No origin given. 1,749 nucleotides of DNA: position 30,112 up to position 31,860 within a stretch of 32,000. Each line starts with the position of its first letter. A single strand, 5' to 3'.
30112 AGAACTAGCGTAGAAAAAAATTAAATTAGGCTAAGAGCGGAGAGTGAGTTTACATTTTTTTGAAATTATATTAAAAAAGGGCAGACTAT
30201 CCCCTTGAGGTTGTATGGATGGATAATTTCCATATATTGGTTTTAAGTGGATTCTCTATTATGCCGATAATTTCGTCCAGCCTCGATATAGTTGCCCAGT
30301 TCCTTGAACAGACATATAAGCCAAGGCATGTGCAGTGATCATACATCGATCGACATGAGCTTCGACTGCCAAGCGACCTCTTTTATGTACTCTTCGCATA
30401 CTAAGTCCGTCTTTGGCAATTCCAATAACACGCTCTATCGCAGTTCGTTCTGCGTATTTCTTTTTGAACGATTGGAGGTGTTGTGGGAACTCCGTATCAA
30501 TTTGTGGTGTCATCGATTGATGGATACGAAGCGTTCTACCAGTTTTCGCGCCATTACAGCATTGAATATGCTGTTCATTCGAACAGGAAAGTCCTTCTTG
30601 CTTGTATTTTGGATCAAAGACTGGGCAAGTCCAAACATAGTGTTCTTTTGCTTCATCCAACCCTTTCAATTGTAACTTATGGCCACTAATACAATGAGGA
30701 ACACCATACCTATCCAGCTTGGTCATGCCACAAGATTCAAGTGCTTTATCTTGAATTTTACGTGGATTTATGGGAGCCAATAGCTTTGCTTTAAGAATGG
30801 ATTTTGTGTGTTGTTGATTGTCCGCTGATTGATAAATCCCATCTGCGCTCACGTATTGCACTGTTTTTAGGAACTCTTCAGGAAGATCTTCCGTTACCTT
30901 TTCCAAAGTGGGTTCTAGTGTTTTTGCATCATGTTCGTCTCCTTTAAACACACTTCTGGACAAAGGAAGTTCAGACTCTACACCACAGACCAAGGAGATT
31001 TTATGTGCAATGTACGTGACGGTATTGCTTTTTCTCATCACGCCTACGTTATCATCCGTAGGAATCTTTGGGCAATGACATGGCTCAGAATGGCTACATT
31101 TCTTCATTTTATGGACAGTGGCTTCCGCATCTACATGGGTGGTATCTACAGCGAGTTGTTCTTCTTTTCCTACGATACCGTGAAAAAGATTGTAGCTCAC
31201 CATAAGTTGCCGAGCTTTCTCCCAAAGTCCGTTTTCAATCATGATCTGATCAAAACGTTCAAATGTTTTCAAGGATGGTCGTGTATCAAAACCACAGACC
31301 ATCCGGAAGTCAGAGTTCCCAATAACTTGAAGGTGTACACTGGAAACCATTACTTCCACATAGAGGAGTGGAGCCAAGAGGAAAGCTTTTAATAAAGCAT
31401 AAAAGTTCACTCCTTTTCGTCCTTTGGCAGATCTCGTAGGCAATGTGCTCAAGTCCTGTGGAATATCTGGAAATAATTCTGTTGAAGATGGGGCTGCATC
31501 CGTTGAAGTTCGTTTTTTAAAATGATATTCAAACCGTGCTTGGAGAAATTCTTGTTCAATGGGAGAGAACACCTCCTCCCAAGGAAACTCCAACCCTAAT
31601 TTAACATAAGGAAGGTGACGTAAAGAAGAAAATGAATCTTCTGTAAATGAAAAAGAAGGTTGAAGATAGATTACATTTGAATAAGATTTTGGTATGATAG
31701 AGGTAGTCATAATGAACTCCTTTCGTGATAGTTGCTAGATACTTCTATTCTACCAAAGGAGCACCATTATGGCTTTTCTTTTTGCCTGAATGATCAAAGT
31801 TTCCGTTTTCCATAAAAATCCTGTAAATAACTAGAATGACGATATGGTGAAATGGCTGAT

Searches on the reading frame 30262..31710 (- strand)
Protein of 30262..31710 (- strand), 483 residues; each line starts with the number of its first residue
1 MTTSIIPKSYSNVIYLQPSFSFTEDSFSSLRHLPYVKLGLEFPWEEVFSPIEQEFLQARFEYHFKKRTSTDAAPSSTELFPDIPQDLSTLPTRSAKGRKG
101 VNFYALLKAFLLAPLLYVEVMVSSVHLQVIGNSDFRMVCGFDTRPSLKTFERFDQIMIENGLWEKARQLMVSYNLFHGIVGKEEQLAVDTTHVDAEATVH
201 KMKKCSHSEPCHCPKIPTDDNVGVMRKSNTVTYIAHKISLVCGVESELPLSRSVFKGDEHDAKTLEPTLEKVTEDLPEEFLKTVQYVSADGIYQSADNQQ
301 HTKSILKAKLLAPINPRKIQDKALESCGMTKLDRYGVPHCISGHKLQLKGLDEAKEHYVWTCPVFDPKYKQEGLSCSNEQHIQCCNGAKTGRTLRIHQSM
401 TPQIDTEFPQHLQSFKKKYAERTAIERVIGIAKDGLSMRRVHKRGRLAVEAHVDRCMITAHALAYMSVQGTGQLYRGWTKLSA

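Call 60: search_protein_families(library=pfam, proteins=[window:30262-31710:-], max_evalue=0.00001)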
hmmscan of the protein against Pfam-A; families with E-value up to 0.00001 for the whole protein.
window:30262-31710:- (483 aa): 2 families
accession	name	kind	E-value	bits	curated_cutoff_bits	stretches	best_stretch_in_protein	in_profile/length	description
PF01609.27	DDE_Tnp_1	-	3.4e-08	33.9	23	1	237-456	37-194/200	Transposase DDE domain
PF13751.12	DDE_Tnp_1_6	-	6.3e-06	26.9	25.1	0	340-453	2-112/125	Transposase DDE domain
